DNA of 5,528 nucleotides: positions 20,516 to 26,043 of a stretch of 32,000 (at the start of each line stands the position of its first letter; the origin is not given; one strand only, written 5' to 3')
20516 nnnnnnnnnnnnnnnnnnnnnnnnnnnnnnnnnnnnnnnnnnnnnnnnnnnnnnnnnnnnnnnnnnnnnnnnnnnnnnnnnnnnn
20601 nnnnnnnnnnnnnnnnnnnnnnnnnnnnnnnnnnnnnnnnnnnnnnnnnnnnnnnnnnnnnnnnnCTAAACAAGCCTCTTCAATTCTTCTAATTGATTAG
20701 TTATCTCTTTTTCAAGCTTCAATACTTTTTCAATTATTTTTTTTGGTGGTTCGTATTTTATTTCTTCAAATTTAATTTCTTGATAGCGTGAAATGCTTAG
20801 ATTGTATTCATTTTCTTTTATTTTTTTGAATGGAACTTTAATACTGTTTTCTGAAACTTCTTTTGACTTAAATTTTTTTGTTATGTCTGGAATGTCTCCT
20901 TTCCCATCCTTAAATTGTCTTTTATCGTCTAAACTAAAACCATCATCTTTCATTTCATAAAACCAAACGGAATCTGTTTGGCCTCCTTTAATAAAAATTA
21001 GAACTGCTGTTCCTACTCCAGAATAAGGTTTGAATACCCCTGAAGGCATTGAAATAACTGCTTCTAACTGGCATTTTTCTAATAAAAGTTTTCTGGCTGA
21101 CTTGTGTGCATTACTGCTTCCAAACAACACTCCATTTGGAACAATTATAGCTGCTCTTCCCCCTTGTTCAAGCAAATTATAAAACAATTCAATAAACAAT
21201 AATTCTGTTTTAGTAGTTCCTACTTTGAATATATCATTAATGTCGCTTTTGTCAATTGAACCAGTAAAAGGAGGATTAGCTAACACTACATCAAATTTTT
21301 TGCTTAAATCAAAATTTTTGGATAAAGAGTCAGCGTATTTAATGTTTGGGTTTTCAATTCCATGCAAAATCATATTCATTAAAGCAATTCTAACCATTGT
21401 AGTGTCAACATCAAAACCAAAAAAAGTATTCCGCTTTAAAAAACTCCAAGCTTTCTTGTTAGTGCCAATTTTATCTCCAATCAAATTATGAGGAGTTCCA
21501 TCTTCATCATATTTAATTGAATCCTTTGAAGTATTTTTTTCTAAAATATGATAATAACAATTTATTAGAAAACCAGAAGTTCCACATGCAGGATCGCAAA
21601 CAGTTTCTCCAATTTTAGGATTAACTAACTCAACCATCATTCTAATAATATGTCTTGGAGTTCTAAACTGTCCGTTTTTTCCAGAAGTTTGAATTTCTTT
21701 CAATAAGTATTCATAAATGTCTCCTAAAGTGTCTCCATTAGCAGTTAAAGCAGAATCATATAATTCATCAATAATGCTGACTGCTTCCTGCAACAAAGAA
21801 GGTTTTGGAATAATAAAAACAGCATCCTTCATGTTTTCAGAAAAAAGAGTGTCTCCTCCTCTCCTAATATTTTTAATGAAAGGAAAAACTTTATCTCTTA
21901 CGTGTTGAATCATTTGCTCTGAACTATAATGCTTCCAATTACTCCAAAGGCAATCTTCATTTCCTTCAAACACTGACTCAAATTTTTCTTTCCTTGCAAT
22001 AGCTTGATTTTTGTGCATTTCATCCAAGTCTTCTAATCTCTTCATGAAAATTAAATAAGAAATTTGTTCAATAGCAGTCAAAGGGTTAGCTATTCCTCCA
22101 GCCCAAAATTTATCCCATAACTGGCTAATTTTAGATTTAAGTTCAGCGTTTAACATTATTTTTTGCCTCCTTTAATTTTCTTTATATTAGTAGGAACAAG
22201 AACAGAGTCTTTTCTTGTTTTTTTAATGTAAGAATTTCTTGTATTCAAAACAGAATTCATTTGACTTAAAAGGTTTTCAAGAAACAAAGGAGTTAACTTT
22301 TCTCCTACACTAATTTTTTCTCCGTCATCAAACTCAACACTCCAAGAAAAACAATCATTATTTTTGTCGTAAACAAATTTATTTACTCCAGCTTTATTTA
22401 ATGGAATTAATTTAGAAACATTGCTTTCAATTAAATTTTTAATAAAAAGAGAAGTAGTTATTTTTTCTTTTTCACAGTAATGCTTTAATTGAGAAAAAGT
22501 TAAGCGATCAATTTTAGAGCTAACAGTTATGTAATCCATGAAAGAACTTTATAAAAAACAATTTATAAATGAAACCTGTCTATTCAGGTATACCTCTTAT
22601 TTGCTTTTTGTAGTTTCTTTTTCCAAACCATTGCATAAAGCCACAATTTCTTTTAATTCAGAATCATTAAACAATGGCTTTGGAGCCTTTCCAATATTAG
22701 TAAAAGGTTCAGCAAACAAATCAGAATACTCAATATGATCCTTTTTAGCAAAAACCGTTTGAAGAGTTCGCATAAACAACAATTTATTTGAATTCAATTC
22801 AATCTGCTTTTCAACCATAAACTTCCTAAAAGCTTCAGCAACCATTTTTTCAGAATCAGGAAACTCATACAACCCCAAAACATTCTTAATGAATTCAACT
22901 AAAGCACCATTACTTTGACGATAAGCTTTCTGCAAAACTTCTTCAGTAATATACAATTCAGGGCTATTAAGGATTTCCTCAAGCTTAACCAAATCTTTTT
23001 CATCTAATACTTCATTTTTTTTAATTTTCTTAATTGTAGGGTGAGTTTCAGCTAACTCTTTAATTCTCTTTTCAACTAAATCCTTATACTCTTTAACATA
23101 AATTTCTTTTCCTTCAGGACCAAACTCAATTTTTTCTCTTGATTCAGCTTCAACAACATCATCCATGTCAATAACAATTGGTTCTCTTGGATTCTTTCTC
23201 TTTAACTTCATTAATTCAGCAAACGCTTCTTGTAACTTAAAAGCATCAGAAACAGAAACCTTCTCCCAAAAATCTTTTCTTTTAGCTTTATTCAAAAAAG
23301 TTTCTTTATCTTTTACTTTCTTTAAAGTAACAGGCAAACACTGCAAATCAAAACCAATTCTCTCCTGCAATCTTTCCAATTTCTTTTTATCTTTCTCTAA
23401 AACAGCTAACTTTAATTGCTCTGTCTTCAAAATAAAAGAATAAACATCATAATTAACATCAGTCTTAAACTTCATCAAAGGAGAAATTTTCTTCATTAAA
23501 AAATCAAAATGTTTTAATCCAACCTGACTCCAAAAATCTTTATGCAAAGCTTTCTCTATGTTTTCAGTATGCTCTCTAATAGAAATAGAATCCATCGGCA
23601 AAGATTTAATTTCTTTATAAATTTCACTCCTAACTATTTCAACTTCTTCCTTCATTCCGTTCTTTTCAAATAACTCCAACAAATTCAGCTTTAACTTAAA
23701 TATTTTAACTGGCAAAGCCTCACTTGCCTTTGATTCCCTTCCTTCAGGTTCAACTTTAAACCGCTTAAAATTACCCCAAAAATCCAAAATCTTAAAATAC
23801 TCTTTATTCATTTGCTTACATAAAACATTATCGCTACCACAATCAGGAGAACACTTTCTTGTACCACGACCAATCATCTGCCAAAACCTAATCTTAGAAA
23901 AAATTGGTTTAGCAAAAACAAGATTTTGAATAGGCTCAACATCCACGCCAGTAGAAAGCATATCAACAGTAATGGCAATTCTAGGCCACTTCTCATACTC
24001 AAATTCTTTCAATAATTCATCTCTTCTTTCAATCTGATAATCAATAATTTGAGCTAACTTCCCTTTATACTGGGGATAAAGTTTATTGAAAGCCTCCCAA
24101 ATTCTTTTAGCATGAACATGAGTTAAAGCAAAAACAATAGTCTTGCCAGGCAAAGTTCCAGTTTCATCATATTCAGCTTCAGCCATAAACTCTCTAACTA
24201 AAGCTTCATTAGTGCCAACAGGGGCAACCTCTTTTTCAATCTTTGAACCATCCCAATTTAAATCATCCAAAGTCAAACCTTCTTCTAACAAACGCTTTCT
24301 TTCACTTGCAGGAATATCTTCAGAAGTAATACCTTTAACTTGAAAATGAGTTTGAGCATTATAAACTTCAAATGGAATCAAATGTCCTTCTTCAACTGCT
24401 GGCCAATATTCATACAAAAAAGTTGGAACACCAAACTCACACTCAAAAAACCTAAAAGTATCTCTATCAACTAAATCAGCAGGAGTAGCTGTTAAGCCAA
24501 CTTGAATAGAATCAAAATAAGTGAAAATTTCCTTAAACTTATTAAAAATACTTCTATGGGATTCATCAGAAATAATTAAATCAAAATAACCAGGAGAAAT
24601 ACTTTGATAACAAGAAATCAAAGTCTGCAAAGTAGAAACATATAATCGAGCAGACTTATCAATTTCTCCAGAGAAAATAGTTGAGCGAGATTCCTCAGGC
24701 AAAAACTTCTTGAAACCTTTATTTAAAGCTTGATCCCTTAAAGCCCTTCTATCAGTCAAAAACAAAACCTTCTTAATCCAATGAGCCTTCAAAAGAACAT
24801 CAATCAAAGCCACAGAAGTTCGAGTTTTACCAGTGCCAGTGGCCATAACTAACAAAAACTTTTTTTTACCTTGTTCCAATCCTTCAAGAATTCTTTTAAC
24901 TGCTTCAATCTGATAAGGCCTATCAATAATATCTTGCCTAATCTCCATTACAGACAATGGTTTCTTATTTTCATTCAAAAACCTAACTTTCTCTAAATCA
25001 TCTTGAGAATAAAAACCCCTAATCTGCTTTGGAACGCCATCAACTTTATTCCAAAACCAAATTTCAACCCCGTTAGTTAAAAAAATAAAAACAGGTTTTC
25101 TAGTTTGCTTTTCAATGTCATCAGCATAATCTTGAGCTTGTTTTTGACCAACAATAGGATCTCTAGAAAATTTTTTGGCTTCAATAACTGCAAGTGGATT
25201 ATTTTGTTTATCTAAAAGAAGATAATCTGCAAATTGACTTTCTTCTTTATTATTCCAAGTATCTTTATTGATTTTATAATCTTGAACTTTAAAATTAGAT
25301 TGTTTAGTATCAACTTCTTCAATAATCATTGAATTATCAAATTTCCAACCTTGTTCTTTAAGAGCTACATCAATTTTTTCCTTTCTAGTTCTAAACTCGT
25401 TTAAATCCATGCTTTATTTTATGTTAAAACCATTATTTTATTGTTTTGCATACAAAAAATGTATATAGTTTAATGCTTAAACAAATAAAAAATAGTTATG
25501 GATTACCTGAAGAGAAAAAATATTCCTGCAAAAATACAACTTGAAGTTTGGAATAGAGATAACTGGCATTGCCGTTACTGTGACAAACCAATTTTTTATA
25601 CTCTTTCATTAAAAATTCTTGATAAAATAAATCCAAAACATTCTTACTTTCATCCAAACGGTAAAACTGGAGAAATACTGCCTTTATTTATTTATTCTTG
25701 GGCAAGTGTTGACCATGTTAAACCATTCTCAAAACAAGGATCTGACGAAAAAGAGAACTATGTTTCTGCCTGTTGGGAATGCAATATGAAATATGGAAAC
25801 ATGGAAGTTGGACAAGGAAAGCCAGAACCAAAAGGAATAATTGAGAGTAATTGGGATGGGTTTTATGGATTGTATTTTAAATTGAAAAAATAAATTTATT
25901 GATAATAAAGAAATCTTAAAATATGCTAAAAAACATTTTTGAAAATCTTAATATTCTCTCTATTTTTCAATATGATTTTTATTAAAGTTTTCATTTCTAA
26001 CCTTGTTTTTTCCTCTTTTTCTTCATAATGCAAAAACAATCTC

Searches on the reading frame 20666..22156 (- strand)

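Call 5: search_protein_families(library=pfam, proteins=[window:20666-22156:-], max_evalue=0.01)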
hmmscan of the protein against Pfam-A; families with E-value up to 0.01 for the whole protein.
window:20666-22156:- (496 aa): 7 families
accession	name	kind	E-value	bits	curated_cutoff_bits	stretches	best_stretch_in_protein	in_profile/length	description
PF02384.22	N6_Mtase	-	1.6e-67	228.5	20.4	1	141-462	3-306/311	N-6 DNA Methylase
PF12161.14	HsdM_N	-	3.3e-16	60.6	24.5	1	6-128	1-134/135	HsdM N-terminal domain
PF07669.17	Eco57I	-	5.1e-13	49.9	25.3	1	248-375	27-171/171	Eco57I restriction-modification methylase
PF01170.24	UPF0020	-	1.1e-09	38.8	22.3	1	172-308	18-142/197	RMKL-like, methyltransferase domain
PF13847.12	Methyltransf_31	-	0.00024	21.2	27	0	183-320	4-108/145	Methyltransferase domain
PF20473.4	MmeI_Mtase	-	0.00086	19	27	0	185-267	22-87/259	MmeI, DNA-methyltransferase domain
PF05175.20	MTS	-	0.0083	16.2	23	0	247-302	60-113/170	Methyltransferase small domain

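Call 6: search_protein_families(library=padloc, proteins=[window:20666-22156:-], max_evalue=0.01)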
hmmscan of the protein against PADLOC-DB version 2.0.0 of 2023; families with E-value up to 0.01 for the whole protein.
window:20666-22156:- (496 aa): 54 families (the best 25 are shown)
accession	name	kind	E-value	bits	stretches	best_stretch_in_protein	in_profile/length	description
PDLC03021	MTase_I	-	2e-171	569.2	1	1-495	2-488/491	Type I methyltransferase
PDLC03025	MTase_I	-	3.5e-71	238.6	1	24-403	22-384/569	Type I methyltransferase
PDLC03026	MTase_I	-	2e-68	229.7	1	4-474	4-433/487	Type I methyltransferase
PDLC04134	mad2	-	4.7e-48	162.2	1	3-431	138-486/492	mads_2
PDLC03036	MTase_I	-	6.8e-45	151.6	1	143-402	195-443/635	Type I methyltransferase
PDLC03022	MTase_I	-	1.9e-39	133.7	2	244-464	243-479/857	Type I methyltransferase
PDLC03031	MTase_I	-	9.3e-38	128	1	142-460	163-485/834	Type I methyltransferase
PDLC03034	MTase_I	-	7.1e-35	118.4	2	283-390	469-583/672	Type I methyltransferase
PDLC03018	MTase_I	-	1.7e-34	117.3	3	25-208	189-353/749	Type I methyltransferase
PDLC03027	MTase_I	-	3.1e-32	110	2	242-464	207-442/810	Type I methyltransferase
PDLC03318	MTase_II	-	2.8e-31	106.6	2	28-308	225-487/723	Type II methyltransferase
PDLC03240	MTase_II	-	4.2e-27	93.1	2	244-491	232-495/511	Type II methyltransferase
PDLC03035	MTase_I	-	5.2e-25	86.1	2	127-207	137-219/653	Type I methyltransferase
PDLC03033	MTase_I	-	1.4e-23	81.7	2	277-490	292-522/541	Type I methyltransferase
PDLC03218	MTase_II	-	3.2e-21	73.5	1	141-390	245-481/532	Type II methyltransferase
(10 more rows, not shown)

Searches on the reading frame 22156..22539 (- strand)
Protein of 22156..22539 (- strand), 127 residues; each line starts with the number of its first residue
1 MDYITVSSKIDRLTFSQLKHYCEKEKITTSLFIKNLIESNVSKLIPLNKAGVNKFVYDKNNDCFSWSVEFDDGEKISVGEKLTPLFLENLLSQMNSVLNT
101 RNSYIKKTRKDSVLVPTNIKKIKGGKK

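Call 5: search_protein_families(library=pfam, proteins=[window:22156-22539:-], max_evalue=0.01)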
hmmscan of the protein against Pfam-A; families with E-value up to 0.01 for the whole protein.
window:22156-22539:- (127 aa): 0 families

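Call 6: search_protein_families(library=padloc, proteins=[window:22156-22539:-], max_evalue=0.01)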
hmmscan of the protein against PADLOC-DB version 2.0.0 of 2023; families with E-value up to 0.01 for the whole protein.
window:22156-22539:- (127 aa): 0 families

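Call 7: search_protein_families(library=ncbifam, proteins=[window:22156-22539:-], max_evalue=1)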
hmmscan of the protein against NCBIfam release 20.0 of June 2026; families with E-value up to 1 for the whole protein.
window:22156-22539:- (127 aa): 0 families

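Call 18: search_protein_families(library=phrogs, proteins=[window:22156-22539:-], max_evalue=0.1)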
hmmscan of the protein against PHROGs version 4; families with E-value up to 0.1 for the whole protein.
window:22156-22539:- (127 aa): 2 families
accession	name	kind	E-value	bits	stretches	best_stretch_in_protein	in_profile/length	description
phrog_6528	-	DNA, RNA and nucleotide metabolism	0.069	13.7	1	14-62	229-277/348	exonuclease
phrog_22698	-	unknown function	0.086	13.7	1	56-113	20-77/150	-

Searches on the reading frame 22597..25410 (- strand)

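Call 5: search_protein_families(library=pfam, proteins=[window:22597-25410:-], max_evalue=0.01)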
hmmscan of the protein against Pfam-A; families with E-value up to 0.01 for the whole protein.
window:22597-25410:- (937 aa): 6 families
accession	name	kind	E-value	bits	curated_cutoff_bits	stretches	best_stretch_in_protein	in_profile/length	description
PF04851.21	ResIII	-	1.6e-39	135.9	22.5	1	163-311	4-163/164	Type III restriction enzyme, res subunit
PF08463.15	EcoEI_R_C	-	8.9e-21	75.1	24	1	773-926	1-158/163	EcoEI R protein C-terminal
PF18766.7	SWI2_SNF2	-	2.2e-15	57.4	26.7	1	166-348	1-189/221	SWI2/SNF2 ATPase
PF00270.35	DEAD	-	4e-08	33.6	26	1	164-311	1-161/167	DEAD/DEAH box helicase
PF04313.20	HSDR_N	-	1.2e-07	32.2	25.1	1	3-123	2-193/198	Type I restriction enzyme R protein N terminus (HSDR_N)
PF00271.37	Helicase_C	-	1.1e-06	29.2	23.5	1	421-518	15-108/110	Helicase conserved C-terminal domain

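Call 6: search_protein_families(library=padloc, proteins=[window:22597-25410:-], max_evalue=0.01)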
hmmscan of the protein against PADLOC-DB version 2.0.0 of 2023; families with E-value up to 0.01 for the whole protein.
window:22597-25410:- (937 aa): 12 families
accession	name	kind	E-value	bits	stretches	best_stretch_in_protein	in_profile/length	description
PDLC03047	REase_I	-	4.3e-137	456.5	1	57-907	236-1078/1107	Type I restriction enzyme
PDLC03049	REase_I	-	8.2e-50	167.6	1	10-549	16-543/807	Type I restriction enzyme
PDLC03042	REase_I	-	1.9e-37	126.2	1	164-521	446-832/1170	Type I restriction enzyme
PDLC03658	mREase_IV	-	1.4e-21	74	2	160-366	220-423/953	Type IV methyl-directed restriction enzyme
PDLC02707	PbeA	-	9.7e-14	48.9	1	141-356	231-459/672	PbeA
PDLC03659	mREase_IV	-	1.3e-13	47.7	1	165-520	221-554/945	Type IV methyl-directed restriction enzyme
PDLC02703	PbeA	-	4e-11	40.2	1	166-519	250-599/626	PbeA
PDLC02704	PbeA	-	8.1e-10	35.8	2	150-209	242-297/682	PbeA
PDLC03597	REase_MTase_IIG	-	1.7e-06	23.9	1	158-231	163-236/1646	Type IIG restriction enzyme-methyltransferase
PDLC03045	REase_I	-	3.9e-05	19.8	1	162-237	257-338/995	Type I restriction enzyme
PDLC02705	PbeA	-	0.00011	18.5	0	163-203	250-286/691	PbeA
PDLC04140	mad8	-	0.0089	13.6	0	190-451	35-141/314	mads_8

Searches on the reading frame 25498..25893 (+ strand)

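Call 61: search_protein_families(library=pfam, proteins=[window:25498-25893:+], max_evalue=0.01)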
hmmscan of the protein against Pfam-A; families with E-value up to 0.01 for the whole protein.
window:25498-25893:+ (131 aa): 2 families
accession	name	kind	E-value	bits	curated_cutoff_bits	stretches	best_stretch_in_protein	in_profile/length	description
PF01844.29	HNH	-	1.4e-09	38.3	21.4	1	70-101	15-46/47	HNH endonuclease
PF14279.12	HNH_5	-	5.4e-05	23.5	27.5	1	70-101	14-45/56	HNH endonuclease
